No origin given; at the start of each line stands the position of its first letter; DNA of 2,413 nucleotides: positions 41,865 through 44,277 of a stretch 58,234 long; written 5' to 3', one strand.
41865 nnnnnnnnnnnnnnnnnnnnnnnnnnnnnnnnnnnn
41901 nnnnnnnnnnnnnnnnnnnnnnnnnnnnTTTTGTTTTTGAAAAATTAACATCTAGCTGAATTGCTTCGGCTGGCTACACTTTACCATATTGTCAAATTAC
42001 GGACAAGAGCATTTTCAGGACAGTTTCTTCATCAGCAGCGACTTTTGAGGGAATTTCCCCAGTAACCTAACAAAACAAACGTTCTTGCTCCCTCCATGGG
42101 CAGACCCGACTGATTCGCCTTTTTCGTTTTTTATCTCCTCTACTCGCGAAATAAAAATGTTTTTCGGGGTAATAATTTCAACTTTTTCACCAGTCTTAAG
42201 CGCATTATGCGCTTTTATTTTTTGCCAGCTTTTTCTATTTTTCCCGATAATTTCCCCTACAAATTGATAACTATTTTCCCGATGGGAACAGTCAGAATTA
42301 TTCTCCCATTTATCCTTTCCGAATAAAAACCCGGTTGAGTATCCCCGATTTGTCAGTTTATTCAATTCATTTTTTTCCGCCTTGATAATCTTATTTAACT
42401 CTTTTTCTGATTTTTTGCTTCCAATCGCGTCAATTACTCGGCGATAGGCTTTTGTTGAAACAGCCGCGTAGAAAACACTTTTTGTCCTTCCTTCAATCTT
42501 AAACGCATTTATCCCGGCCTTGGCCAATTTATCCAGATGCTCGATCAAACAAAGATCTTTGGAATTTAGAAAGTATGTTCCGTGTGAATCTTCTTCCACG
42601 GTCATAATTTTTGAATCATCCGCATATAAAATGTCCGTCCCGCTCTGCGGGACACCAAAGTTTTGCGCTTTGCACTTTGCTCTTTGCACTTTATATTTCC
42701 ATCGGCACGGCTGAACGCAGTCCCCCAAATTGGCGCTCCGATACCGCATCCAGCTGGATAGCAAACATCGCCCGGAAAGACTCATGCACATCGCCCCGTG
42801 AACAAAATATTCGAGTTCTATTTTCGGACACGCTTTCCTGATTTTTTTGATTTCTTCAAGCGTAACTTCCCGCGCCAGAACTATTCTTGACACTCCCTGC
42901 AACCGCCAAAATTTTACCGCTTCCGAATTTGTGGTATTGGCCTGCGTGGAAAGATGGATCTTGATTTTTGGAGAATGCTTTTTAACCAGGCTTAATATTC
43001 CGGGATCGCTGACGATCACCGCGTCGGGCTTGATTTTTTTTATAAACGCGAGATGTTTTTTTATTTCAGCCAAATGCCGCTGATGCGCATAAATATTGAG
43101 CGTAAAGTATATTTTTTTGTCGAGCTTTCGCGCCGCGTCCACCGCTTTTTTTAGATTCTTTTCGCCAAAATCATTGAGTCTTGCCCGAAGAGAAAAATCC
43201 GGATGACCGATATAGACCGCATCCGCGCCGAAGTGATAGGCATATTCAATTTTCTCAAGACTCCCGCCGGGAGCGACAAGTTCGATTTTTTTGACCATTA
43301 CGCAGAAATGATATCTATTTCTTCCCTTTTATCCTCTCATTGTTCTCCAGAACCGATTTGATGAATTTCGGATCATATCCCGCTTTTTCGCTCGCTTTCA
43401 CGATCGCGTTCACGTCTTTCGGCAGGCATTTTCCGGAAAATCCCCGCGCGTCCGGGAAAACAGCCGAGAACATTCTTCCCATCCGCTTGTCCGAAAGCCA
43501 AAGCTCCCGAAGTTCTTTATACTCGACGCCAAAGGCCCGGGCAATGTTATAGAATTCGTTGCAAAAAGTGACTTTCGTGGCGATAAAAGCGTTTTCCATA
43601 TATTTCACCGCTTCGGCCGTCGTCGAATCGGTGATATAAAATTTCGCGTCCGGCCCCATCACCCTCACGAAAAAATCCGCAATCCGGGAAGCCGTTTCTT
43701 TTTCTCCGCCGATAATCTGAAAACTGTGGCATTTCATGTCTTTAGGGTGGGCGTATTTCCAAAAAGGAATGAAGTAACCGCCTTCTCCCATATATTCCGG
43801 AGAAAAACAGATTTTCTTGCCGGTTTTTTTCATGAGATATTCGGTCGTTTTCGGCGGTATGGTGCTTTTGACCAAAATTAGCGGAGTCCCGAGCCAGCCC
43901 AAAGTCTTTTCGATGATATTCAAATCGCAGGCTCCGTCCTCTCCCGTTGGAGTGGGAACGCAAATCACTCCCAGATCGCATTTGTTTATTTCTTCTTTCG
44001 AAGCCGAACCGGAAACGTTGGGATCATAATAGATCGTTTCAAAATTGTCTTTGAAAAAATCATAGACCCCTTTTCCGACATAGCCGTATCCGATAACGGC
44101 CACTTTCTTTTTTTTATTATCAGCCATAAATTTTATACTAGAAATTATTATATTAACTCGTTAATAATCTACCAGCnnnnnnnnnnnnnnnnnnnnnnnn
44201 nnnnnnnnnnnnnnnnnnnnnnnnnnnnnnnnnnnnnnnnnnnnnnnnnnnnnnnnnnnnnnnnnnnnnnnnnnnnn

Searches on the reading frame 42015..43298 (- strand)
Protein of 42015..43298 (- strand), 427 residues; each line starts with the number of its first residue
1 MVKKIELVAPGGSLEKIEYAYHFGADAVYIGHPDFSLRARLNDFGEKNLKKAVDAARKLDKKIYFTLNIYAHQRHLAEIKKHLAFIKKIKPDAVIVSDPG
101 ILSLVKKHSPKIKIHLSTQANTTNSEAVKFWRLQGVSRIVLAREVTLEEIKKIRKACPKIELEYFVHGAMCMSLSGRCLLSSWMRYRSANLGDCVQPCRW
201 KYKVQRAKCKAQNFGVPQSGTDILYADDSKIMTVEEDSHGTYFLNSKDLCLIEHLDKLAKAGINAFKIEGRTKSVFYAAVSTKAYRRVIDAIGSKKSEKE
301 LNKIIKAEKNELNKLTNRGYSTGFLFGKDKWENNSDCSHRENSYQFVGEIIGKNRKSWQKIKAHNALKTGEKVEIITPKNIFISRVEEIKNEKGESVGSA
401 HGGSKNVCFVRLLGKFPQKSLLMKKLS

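Call 80: search_protein_families(library=pfam, proteins=[window:42015-43298:-], max_evalue=0.00001)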
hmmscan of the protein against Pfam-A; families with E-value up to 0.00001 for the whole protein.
window:42015-43298:- (427 aa): 2 families
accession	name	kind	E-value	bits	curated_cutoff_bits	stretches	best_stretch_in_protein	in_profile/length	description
PF01136.24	Peptidase_U32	-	2.1e-89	299.2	22.4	1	77-329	2-231/233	Peptidase family U32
PF16325.11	Peptidase_U32_C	-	3e-10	40.5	28.2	1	343-418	2-78/83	Peptidase family U32 C-terminal domain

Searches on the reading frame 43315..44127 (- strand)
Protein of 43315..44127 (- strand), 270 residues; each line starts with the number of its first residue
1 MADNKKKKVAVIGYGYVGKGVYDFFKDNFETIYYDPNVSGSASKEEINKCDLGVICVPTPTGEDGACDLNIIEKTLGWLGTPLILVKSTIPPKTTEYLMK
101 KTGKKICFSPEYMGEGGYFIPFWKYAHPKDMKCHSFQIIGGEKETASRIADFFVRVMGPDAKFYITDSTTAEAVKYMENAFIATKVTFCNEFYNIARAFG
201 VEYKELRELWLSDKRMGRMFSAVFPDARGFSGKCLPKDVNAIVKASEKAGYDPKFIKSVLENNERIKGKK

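Call 80: search_protein_families(library=pfam, proteins=[window:43315-44127:-], max_evalue=0.00001)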
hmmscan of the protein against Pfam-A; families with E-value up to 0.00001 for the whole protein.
window:43315-44127:- (270 aa): 2 families
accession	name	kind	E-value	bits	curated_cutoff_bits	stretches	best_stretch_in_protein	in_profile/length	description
PF00984.24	UDPG_MGDP_dh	-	4.3e-23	81.7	25.4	1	170-264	2-93/94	UDP-glucose/GDP-mannose dehydrogenase family, central domain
PF03721.20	UDPG_MGDP_dh_N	-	3.6e-11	43.4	27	1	43-116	70-159/187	UDP-glucose/GDP-mannose dehydrogenase family, NAD binding domain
